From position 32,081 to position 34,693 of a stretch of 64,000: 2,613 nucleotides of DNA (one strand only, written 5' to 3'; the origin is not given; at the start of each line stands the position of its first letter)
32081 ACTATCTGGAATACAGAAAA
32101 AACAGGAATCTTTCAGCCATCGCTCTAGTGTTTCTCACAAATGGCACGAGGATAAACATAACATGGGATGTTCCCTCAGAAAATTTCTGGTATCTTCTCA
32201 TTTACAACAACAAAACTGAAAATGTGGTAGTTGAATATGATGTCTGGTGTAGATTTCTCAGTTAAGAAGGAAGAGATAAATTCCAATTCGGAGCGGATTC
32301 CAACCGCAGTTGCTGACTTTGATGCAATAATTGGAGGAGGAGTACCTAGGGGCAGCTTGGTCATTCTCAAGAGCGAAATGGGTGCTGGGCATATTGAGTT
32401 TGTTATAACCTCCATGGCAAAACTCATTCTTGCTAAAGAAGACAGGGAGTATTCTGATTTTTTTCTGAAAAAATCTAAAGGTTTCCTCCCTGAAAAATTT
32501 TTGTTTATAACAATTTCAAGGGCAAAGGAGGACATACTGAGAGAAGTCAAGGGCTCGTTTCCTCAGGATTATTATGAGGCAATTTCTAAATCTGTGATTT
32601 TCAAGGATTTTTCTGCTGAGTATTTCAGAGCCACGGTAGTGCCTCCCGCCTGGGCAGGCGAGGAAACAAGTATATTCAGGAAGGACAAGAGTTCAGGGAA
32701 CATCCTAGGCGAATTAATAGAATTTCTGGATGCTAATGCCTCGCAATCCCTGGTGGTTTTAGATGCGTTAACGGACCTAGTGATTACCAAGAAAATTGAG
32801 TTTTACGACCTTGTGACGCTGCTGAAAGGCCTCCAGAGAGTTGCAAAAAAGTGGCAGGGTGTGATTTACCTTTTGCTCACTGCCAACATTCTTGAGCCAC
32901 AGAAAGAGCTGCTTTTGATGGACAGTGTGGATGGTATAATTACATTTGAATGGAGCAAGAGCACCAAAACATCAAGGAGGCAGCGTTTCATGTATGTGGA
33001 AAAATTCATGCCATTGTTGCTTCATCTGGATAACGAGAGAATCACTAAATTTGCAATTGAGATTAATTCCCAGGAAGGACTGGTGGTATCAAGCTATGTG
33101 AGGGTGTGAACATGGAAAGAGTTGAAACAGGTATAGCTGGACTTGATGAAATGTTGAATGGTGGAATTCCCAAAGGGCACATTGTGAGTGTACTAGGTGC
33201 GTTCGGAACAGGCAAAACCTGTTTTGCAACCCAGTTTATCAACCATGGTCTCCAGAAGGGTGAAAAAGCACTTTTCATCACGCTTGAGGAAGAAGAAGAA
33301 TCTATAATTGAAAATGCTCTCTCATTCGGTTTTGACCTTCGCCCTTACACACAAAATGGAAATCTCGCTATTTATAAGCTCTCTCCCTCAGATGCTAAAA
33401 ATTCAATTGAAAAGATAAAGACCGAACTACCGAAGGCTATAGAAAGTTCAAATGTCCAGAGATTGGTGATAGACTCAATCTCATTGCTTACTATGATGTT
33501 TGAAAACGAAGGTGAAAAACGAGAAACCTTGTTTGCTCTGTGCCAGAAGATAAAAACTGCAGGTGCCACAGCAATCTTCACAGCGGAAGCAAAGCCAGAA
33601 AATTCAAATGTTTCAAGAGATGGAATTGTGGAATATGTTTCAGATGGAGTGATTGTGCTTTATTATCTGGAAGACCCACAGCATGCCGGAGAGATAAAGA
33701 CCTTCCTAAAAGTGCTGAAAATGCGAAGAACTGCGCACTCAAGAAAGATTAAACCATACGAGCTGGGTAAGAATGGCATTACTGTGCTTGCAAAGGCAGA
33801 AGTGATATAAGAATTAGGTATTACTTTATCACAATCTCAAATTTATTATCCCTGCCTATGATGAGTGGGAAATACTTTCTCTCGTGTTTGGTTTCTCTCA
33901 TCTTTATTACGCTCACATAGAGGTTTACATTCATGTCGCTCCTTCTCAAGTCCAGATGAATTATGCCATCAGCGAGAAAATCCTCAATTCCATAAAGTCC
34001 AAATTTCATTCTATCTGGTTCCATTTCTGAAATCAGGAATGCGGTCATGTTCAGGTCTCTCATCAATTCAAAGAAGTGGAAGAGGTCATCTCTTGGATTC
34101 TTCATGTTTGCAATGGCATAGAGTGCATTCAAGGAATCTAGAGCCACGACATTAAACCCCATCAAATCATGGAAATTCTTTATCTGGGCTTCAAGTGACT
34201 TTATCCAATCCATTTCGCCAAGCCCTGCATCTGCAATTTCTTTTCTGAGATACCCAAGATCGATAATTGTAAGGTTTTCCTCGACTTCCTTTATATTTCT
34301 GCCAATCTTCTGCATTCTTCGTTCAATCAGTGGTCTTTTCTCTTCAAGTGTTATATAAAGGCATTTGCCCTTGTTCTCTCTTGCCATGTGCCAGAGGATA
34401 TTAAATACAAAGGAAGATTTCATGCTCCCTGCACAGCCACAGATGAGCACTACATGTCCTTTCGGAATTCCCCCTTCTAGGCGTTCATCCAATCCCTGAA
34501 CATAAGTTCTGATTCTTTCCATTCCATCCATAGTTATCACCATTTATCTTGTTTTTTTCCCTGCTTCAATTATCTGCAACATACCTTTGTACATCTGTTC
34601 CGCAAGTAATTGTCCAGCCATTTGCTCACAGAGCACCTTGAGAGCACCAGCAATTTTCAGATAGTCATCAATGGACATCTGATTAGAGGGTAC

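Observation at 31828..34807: KaiC-like gene cluster with a P-loop-less member immediately downstream of the giant surface-protein genes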

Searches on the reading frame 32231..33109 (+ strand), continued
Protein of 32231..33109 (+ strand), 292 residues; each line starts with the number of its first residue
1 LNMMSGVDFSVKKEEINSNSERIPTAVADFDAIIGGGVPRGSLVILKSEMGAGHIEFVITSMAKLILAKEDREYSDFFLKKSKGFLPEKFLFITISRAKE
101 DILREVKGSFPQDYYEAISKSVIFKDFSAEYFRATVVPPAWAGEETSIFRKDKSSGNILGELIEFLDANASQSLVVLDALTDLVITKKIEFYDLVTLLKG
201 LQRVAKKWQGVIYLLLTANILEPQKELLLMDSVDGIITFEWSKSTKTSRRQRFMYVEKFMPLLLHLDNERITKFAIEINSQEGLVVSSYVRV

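Call 77: find_encoding_contigs(protein=P0004, flank=10000, max_places=2)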
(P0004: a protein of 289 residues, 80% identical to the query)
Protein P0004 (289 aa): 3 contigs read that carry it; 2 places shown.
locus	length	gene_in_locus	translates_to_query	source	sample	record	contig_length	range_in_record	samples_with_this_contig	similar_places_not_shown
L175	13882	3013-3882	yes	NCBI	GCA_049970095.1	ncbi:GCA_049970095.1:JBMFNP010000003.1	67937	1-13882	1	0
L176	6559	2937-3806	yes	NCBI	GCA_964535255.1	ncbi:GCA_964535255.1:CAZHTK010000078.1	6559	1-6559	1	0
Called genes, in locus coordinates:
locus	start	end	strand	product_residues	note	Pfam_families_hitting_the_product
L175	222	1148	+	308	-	PF01035:DNA_binding_1, PF04493:Endonuclease_5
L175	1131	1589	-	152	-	PF01948:PyrI, PF02748:PyrI_C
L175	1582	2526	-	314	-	PF02729:OTCace_N, PF00185:OTCace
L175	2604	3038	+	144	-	-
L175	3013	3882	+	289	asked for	-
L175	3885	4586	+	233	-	PF00154:RecA_N (weak), PF03796:DnaB_C (faint), PF06745:ATPase, PF23442:DUF7125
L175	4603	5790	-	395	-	PF01943:Polysacc_synt (weak), PF13440:Polysacc_synt_3 (weak)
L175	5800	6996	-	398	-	PF10926:DUF2800 (weak), PF12705:PDDEXK_1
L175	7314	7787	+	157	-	-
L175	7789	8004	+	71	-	-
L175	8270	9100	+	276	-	PF01261:AP_endonuc_2, PF03851:UvdE (weak)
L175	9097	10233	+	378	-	PF13439:Glyco_transf_4, PF13579:Glyco_trans_4_4, PF20706:GT4-conflict, PF00534:Glycos_transf_1, PF13692:Glyco_trans_1_4, PF13524:Glyco_trans_1_2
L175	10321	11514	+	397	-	PF02771:Acyl-CoA_dh_N, PF02770:Acyl-CoA_dh_M, PF00441:Acyl-CoA_dh_1, PF08028:Acyl-CoA_dh_2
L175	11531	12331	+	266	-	PF01012:ETF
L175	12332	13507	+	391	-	PF00037:Fer4, PF12837:Fer4_6 (weak), PF12838:Fer4_7, PF13187:Fer4_9, PF13237:Fer4_10 (weak), PF14697:Fer4_21, PF01012:ETF, PF00766:ETF_alpha, +7 more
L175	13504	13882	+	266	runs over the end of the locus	PF03447:NAD_binding_3, PF01958:Asp_DH_C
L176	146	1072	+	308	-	PF01035:DNA_binding_1, PF04493:Endonuclease_5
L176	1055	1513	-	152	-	PF01948:PyrI, PF02748:PyrI_C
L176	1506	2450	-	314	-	PF02729:OTCace_N, PF00185:OTCace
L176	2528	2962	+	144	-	-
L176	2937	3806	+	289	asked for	-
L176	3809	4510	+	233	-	PF00154:RecA_N (weak), PF03796:DnaB_C (faint), PF06745:ATPase, PF23442:DUF7125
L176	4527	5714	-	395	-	PF01943:Polysacc_synt (weak), PF13440:Polysacc_synt_3 (weak)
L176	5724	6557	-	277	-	?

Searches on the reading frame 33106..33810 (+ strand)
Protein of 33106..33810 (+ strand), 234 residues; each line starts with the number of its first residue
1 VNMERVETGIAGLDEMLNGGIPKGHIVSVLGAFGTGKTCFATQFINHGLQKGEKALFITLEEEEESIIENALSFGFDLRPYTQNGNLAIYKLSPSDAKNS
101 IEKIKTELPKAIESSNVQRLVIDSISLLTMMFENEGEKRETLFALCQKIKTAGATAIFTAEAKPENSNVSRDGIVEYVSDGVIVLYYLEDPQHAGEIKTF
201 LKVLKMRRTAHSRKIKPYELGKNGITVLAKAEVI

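Call 4: search_protein_families(library=pfam, proteins=[window:33106-33810:+], max_evalue=0.01)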
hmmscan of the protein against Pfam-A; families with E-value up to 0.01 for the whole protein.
window:33106-33810:+ (234 aa): 9 families
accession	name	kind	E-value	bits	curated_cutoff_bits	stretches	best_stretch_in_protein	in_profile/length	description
PF06745.19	ATPase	-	1.5e-63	214.7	26.6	1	6-231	1-230/231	KaiC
PF00154.27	RecA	-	6.4e-09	36.1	27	1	2-149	29-163/262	recA bacterial DNA recombination protein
PF03796.21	DnaB_C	-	5.7e-08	32.9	27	1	6-79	2-75/255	DnaB-like helicase C terminal domain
PF13481.12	AAA_25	-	5.2e-05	23.4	27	1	5-158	14-186/195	AAA domain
PF08423.17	Rad51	-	5.7e-05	22.9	22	1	5-137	7-143/244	Rad51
PF13479.12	AAA_24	-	0.0011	19.3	27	1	27-133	5-81/195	AAA domain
PF13173.12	AAA_14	-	0.0016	18.8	27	1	25-70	3-47/129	AAA domain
PF07088.17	GvpD_P-loop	-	0.009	16.4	24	0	24-186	10-173/189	GvpD gas vesicle protein, P-loop domain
PF05625.17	PAXNEB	-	0.0095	15.5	28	0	7-68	20-82/366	PAXNEB protein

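Call 7: search_protein_families(library=ncbifam, proteins=[window:33106-33810:+], max_evalue=0.01)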
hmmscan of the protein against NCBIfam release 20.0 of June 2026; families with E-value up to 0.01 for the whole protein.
window:33106-33810:+ (234 aa): 23 families
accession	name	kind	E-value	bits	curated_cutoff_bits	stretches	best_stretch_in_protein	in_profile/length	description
TIGR03880.1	KaiC_arch_3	hypoth_equivalog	1.1e-75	254.1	249.45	1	9-233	1-223/224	KaiC domain-containing protein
NF006799.0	PRK09302.1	equivalog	1.6e-49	168.9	408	1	2-229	9-240/515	circadian clock protein KaiC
TIGR03877.1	thermo_KaiC_1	hypoth_equivalog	1.3e-39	136.1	307.25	1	3-229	1-234/238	KaiC domain-containing protein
TIGR03881.1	KaiC_arch_4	hypoth_equivalog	3.9e-35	121.6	247.8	1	4-219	1-219/231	KaiC domain-containing protein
TIGR02655.1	circ_KaiC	equivalog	1.2e-33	116.5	546.25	1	5-228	2-229/484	circadian clock protein KaiC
NF004723.0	PRK06067.1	subfamily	4.7e-18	65.6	194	1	5-161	15-172/243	flagellar accessory protein FlaH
NF052589.1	ArlH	equivalog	8.6e-17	61.6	215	1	13-208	9-202/229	archaellum protein ArlH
TIGR03878.1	thermo_KaiC_2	hypoth_equivalog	1.5e-12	47.4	232.2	1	18-185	30-202/259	KaiC domain-containing protein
TIGR02012.1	tigrfam_recA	equivalog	2e-09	37.2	325.3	1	2-146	32-163/321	recombinase RecA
NF006320.0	PRK08533.1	equivalog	2.1e-09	37.3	215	1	5-209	5-204/230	flagellar accessory protein FlaH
NF003301.0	PRK04301.1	equivalog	2.1e-09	37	259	1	2-149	79-227/316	DNA repair and recombination protein RadA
TIGR00416.1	sms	equivalog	2.2e-07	30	403.05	1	2-130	72-184/454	DNA repair protein RadA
TIGR02237.1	recomb_radB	equivalog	6.4e-07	29.4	172.4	1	13-138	1-118/210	DNA repair and recombination protein RadB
TIGR02236.1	recomb_radA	equivalog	7.7e-07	28.8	361.15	1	2-149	74-223/311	DNA repair and recombination protein RadA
TIGR03600.1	phage_DnaB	exception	8.2e-06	25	498.65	1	6-71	177-242/421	phage replicative helicase, DnaB family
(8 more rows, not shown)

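Call 25: search_solved_structures(query=window:33106-33810:+, max_evalue=0.001)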
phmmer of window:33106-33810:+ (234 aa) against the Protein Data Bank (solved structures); distinct sequences matched with E-value up to 0.001: 61 (the best 60 are shown).
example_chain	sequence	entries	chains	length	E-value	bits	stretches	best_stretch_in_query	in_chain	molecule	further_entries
8zn5_B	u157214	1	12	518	3e-66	226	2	3-221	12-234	KaiC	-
5jwq_A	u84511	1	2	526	1.2e-56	194.6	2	3-227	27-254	Circadian clock protein kinase KaiC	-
7dy1_A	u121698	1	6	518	5.4e-56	192.5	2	3-227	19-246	Circadian clock protein kinase KaiC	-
4o0m_A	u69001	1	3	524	5.7e-56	192.4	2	3-227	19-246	Circadian clock protein kinase KaiC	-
8zn6_F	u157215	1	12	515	6.4e-55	189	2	4-228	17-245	KaiC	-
8zn7_D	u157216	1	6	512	4e-54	186.4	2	1-228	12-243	KaiC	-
8jon_A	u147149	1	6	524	5.3e-54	186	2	3-228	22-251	Circadian clock oscillator protein KaiC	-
7x1z_A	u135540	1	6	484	5.7e-54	185.9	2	5-228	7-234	Circadian clock oscillator protein KaiC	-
7s65_A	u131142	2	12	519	7.5e-54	185.5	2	5-228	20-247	Circadian clock protein kinase KaiC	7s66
3s1a_A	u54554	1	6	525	7.9e-54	185.4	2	5-228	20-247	Circadian clock protein kinase kaiC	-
9ofh_A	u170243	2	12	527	8e-54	185.4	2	5-228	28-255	Circadian clock oscillator protein KaiC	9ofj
3k09_A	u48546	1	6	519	2e-53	184.2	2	5-228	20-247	Circadian clock protein kinase kaiC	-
7dyk_A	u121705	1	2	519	2.7e-53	183.7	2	5-228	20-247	Circadian clock protein kinase KaiC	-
3k0e_A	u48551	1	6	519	2.8e-53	183.7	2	5-228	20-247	Circadian clock protein kinase KaiC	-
7x1y_A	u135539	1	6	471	3.4e-53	183.4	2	5-228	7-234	Circadian clock oscillator protein KaiC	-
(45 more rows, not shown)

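Call 64: search_protein_families(library=padloc, proteins=[window:33106-33810:+], max_evalue=0.001)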
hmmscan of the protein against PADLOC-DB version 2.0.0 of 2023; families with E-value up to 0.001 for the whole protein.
window:33106-33810:+ (234 aa): 1 family
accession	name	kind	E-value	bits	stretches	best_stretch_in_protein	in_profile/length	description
PDLC04140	mad8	-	5.8e-06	24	1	21-76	24-76/314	mads_8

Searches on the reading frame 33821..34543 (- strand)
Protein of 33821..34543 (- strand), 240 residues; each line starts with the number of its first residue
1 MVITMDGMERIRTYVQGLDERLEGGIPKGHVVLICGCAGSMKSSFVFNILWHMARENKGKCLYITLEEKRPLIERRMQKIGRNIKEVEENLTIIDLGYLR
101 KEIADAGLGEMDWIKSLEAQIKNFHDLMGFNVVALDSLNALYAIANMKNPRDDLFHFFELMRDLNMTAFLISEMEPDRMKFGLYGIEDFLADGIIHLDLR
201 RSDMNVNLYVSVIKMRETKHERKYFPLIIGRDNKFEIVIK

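Call 4: search_protein_families(library=pfam, proteins=[window:33821-34543:-], max_evalue=0.01)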
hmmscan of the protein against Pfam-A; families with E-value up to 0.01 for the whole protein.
window:33821-34543:- (240 aa): 3 families
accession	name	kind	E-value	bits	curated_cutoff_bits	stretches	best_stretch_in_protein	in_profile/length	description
PF06745.19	ATPase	-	3.2e-45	154.7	26.6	1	11-234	1-223/231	KaiC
PF13481.12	AAA_25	-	1.6e-10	41.4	27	1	19-149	23-163/195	AAA domain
PF03796.21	DnaB_C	-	0.00069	19.5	27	1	11-84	2-74/255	DnaB-like helicase C terminal domain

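Call 7: search_protein_families(library=ncbifam, proteins=[window:33821-34543:-], max_evalue=0.01)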
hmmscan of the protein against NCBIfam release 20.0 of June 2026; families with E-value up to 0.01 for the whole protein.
window:33821-34543:- (240 aa): 13 families
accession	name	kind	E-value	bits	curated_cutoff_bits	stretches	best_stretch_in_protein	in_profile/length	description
NF006799.0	PRK09302.1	equivalog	7.4e-34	117.2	408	1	7-231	9-233/515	circadian clock protein KaiC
TIGR03881.1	KaiC_arch_4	hypoth_equivalog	3.7e-28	98.8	247.8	1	9-230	1-221/231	KaiC domain-containing protein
TIGR03880.1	KaiC_arch_3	hypoth_equivalog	4.5e-28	98.3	249.45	1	15-231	2-212/224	KaiC domain-containing protein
TIGR03877.1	thermo_KaiC_1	hypoth_equivalog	3.2e-27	95.6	307.25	1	8-230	1-226/238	KaiC domain-containing protein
TIGR02655.1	circ_KaiC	equivalog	4.1e-15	55.4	546.25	1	10-232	2-224/484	circadian clock protein KaiC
NF052589.1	ArlH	equivalog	3.4e-09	36.8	215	1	18-217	9-202/229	archaellum protein ArlH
TIGR03878.1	thermo_KaiC_2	hypoth_equivalog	1.4e-08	34.4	232.2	1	23-173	30-174/259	KaiC domain-containing protein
TIGR00416.1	sms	equivalog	1.9e-08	33.5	403.05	1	3-104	68-150/454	DNA repair protein RadA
NF004723.0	PRK06067.1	subfamily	8.6e-08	32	194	1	8-164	13-160/243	flagellar accessory protein FlaH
NF006320.0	PRK08533.1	equivalog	0.00031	20.4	215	1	14-166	9-154/230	flagellar accessory protein FlaH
NF004629.0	PRK05973.1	equivalog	0.0013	17.8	156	1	21-93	56-127/237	DNA helicase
TIGR02525.1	plasmid_TraJ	equivalog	0.0033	16.4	368.3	1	26-122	146-245/372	plasmid transfer ATPase TraJ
TIGR02237.1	recomb_radB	equivalog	0.0039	17.1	172.4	1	18-101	1-81/210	DNA repair and recombination protein RadB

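Call 26: search_solved_structures(query=window:33821-34543:-, max_evalue=0.001)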
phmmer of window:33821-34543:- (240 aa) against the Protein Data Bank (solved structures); distinct sequences matched with E-value up to 0.001: 47.
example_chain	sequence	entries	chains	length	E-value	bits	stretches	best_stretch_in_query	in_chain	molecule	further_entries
8zn5_B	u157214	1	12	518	1.6e-25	93.6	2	8-229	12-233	KaiC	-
2zts_A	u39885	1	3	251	6.1e-24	88.4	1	6-232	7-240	Putative uncharacterized protein PH0186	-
8fwi_A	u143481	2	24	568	6.5e-22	81.8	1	8-233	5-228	Circadian clock protein KaiC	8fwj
8db3_A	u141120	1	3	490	7e-22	81.6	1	9-233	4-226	Circadian clock protein KaiC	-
8dba_A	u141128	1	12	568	9.8e-22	81.2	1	8-233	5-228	Circadian clock protein KaiC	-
8zn7_D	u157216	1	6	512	4e-19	72.6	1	8-231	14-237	KaiC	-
8jon_A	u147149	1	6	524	6.8e-19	71.9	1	8-230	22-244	Circadian clock oscillator protein KaiC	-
3k09_A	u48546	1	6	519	1e-17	68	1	8-229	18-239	Circadian clock protein kinase kaiC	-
7x1y_A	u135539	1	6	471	1.1e-17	68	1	8-229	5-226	Circadian clock oscillator protein KaiC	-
7x1z_A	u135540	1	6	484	1.1e-17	67.9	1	8-229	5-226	Circadian clock oscillator protein KaiC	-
4ijm_A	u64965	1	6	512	1.2e-17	67.7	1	8-229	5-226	Circadian clock protein kinase KaiC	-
7s65_A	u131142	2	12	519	1.3e-17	67.7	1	8-229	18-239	Circadian clock protein kinase KaiC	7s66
3k0e_A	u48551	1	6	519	1.4e-17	67.6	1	8-229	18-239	Circadian clock protein kinase KaiC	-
7dyk_A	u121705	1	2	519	1.4e-17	67.5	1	8-229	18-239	Circadian clock protein kinase KaiC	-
3s1a_A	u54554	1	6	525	1.4e-17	67.5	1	8-229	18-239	Circadian clock protein kinase kaiC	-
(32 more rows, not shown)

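Call 48: find_related_loci(query=A4, collection=metagenome_contigs, flank=10000)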
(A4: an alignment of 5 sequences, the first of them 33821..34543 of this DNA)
Query A4 (240 aa) in metagenome_contigs; peptide patterns used: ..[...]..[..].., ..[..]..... (x = any residue, [..] = any of these).
600 stretches matched a pattern (row limit reached: there are more); 224 encode a relative of the query (tblastn E <= 1e-3); the best 80 are kept; 80 distinct loci.
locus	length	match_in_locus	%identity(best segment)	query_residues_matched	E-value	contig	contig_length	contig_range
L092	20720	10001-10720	93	1-240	2e-153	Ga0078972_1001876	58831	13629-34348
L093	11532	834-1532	56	8-240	1e-88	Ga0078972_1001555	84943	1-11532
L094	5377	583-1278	48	8-240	3e-79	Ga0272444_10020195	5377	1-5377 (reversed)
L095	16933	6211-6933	48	8-240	5e-77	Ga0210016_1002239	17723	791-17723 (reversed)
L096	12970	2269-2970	52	5-238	8e-75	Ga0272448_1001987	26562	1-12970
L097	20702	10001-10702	52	5-238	2e-74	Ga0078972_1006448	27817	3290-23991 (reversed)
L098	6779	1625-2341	48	10-240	8e-74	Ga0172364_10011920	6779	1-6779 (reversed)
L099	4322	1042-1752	50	9-238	7e-74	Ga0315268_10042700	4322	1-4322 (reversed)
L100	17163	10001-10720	51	1-238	3e-73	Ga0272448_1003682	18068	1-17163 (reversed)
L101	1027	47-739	48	10-238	1e-78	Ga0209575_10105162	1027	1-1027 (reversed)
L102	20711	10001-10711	49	2-238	1e-72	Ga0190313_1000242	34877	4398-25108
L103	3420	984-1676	47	10-240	5e-73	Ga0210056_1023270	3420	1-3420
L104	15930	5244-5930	50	9-238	6e-72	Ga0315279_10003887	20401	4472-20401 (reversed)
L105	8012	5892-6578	50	10-238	2e-71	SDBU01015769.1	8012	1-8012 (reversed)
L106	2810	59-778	46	9-240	1e-71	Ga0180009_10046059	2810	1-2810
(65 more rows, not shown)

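Call 64: search_protein_families(library=padloc, proteins=[window:33821-34543:-], max_evalue=0.001)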
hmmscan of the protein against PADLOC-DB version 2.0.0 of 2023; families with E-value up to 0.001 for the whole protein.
window:33821-34543:- (240 aa): 0 families
